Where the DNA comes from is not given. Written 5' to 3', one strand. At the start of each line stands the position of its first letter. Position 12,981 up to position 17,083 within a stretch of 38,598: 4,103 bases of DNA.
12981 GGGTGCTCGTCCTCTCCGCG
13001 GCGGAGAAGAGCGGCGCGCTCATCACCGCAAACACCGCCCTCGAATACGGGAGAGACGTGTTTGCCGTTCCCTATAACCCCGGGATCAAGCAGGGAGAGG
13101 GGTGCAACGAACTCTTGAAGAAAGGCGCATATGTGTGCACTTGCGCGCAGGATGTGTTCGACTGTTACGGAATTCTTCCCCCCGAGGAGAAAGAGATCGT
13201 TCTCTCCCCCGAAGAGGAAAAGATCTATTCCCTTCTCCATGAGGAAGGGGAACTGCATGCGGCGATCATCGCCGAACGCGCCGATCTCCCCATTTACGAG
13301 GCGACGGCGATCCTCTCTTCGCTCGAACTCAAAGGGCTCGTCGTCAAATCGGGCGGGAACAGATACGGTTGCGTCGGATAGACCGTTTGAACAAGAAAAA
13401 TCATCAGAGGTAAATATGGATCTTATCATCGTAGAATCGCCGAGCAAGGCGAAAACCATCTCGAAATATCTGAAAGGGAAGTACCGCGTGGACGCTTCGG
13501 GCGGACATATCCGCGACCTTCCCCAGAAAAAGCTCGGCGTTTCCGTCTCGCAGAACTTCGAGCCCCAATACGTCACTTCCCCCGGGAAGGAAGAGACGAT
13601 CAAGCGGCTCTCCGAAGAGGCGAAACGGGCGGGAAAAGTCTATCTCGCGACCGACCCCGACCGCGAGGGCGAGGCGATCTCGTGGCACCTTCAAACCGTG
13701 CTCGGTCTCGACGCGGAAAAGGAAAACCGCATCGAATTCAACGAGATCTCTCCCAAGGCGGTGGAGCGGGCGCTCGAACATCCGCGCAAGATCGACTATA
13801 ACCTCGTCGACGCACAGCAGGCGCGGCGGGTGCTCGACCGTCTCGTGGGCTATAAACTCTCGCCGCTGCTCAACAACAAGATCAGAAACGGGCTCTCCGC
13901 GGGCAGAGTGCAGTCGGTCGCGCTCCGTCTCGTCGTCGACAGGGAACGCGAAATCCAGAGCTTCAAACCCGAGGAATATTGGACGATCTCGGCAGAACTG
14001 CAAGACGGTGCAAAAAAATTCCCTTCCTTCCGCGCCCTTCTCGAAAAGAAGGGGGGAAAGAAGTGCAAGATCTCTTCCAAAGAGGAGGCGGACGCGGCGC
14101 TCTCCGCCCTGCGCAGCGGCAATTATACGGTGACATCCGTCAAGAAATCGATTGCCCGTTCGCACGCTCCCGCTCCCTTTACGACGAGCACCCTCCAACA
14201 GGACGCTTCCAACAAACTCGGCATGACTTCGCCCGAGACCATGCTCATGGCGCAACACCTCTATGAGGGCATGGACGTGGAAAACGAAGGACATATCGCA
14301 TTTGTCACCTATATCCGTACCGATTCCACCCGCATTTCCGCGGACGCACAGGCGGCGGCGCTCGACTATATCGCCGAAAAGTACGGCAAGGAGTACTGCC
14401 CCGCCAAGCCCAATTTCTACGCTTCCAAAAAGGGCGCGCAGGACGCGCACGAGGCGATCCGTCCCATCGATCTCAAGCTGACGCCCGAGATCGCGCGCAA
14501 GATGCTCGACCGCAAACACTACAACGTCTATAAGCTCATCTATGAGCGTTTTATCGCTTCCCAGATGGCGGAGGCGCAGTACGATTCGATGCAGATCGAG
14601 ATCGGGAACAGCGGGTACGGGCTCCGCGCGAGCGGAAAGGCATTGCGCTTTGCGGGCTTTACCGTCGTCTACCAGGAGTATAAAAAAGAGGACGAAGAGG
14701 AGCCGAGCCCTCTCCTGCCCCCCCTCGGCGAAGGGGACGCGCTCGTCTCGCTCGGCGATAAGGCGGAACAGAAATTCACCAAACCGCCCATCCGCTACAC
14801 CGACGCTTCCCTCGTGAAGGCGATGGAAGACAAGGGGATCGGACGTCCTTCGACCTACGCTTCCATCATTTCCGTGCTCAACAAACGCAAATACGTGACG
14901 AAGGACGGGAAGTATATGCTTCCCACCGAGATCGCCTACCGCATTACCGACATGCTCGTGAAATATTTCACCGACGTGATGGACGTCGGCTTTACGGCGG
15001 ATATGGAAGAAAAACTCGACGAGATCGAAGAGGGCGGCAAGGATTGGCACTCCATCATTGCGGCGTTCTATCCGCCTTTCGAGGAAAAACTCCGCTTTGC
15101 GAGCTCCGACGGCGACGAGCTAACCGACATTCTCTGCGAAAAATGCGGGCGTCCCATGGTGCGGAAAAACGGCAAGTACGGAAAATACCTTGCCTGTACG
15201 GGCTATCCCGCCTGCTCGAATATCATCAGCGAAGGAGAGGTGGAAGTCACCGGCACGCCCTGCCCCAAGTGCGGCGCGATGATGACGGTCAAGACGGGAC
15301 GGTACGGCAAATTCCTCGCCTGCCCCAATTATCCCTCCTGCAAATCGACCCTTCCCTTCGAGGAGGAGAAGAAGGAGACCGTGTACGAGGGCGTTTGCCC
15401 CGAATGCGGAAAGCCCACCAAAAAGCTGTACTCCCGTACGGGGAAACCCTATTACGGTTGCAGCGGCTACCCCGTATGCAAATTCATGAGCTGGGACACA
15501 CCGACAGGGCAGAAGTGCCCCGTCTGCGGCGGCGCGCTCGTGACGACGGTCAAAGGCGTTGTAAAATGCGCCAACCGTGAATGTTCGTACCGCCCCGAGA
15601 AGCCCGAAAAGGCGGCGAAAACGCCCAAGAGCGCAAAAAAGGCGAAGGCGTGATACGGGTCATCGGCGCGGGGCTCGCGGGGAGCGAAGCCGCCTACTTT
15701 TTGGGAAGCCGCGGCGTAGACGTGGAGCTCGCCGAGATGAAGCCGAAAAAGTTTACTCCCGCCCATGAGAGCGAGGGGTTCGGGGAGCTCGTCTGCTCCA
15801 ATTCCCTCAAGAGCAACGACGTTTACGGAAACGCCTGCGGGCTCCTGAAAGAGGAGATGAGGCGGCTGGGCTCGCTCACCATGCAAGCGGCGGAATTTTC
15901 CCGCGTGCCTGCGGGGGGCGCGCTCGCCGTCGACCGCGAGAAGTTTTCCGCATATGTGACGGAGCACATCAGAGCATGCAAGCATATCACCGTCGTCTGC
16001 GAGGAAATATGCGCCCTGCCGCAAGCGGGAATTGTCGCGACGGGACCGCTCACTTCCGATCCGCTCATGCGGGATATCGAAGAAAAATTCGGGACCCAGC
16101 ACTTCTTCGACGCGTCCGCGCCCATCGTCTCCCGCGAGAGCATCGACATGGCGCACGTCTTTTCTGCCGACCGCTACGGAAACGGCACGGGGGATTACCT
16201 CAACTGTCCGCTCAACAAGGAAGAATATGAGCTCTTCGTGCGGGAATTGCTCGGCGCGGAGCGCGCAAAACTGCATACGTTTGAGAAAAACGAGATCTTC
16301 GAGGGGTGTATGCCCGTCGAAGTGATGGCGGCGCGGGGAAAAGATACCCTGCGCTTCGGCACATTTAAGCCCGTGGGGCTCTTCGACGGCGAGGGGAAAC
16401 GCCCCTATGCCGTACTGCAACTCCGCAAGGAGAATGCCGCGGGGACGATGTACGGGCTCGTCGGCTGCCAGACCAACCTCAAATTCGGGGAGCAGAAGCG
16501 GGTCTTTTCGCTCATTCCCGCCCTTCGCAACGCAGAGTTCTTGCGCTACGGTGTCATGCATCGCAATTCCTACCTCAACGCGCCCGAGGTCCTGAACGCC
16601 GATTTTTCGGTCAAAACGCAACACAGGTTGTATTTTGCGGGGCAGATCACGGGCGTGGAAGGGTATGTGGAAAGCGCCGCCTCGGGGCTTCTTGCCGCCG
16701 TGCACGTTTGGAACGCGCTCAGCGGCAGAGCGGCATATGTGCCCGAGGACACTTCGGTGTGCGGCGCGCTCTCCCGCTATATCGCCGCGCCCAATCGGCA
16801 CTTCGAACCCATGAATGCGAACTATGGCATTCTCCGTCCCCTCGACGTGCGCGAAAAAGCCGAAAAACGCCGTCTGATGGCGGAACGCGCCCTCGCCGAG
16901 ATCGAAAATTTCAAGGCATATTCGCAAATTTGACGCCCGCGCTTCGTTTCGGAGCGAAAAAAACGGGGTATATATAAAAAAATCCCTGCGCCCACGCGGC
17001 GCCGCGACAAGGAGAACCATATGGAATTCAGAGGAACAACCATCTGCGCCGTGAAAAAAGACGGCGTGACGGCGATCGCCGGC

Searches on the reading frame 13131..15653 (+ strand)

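Call 23: search_protein_families(library=pfam, proteins=[window:13131-15653:+], max_evalue=0.00001)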
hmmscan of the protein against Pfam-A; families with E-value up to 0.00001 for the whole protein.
window:13131-15653:+ (840 aa): 4 families
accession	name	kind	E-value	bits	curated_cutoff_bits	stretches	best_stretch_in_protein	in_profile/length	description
PF01131.25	Topoisom_bac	-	1e-125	420.4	35.1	1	221-643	2-410/411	DNA topoisomerase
PF01396.24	Zn_ribbon_Top1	-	6.7e-33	112.7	32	3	711-744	4-37/39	Topoisomerase DNA binding C4 zinc finger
PF01751.28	Toprim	-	1.8e-23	82.9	23.1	1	98-206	2-96/96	Toprim domain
PF13408.12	Zn_ribbon_recom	-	5.5e-06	27.1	25.3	0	667-705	6-50/58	Recombinase zinc beta ribbon domain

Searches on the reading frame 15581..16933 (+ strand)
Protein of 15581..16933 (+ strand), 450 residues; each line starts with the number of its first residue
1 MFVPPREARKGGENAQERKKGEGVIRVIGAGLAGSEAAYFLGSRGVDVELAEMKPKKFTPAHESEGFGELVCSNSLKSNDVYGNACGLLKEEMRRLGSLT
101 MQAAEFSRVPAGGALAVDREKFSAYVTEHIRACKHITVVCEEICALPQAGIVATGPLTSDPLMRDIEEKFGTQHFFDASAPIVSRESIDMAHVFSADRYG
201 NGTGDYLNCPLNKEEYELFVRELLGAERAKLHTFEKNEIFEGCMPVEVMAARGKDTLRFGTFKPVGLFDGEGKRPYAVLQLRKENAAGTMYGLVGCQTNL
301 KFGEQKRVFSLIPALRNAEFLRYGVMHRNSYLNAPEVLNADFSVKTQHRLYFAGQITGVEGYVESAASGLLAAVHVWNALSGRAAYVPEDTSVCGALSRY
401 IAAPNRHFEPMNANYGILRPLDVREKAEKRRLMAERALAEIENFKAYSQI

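Call 23: search_protein_families(library=pfam, proteins=[window:15581-16933:+], max_evalue=0.00001)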
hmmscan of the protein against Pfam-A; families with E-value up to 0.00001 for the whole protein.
window:15581-16933:+ (450 aa): 1 family
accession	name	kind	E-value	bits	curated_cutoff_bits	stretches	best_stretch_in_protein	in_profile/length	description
PF01134.28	GIDA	-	2.1e-84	284.3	22.1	1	25-381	2-388/391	Glucose inhibited division protein A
